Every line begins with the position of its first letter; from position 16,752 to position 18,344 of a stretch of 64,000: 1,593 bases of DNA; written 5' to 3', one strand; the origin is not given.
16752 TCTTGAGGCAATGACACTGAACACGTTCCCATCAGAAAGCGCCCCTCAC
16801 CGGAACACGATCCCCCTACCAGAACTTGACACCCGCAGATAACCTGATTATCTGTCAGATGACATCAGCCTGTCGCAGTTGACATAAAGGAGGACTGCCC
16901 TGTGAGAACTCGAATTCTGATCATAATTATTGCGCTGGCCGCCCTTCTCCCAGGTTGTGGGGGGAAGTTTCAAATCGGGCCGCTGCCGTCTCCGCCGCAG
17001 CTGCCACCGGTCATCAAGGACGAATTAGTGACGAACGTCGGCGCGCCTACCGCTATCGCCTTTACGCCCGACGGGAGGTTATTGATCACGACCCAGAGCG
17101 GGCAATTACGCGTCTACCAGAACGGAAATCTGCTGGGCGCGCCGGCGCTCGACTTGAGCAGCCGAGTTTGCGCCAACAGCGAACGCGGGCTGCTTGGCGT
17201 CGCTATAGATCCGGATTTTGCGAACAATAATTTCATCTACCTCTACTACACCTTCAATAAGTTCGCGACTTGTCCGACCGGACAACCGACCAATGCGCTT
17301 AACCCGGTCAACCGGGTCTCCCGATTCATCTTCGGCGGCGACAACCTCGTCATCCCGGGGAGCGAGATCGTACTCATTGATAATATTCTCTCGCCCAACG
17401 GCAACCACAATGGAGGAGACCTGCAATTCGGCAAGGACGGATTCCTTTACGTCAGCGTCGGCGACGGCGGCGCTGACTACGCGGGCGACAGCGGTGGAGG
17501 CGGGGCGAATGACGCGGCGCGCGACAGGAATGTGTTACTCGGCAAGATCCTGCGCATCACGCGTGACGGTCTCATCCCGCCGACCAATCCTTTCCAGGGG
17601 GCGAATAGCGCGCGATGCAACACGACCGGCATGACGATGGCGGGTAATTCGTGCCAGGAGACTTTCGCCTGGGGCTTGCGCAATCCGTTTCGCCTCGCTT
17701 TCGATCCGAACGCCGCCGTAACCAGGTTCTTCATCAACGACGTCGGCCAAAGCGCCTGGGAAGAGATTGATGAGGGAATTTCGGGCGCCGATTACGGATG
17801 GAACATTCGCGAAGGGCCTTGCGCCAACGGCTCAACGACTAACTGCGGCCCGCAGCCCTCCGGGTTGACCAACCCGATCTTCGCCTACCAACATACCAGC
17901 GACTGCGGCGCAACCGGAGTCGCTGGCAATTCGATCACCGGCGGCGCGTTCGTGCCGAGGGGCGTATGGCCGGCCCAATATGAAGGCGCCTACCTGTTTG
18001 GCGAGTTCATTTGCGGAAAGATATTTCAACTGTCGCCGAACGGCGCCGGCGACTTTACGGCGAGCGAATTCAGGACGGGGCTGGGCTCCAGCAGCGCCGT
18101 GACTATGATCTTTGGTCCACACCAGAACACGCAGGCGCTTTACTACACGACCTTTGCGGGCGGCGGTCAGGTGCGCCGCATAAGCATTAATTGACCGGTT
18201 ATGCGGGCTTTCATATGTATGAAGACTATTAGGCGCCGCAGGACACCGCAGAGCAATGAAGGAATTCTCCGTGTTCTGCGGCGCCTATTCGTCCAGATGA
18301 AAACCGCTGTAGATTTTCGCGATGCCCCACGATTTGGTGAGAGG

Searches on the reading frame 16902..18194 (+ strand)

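Call 13: search_protein_families(library=pfam, proteins=[window:16902-18194:+])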
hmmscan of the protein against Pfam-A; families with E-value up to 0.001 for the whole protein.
window:16902-18194:+ (430 aa): 1 family
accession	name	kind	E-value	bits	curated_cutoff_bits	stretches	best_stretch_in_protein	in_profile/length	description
PF07995.17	GSDH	-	7.4e-39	134.4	25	1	48-334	3-254/332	Glucose / Sorbosone dehydrogenase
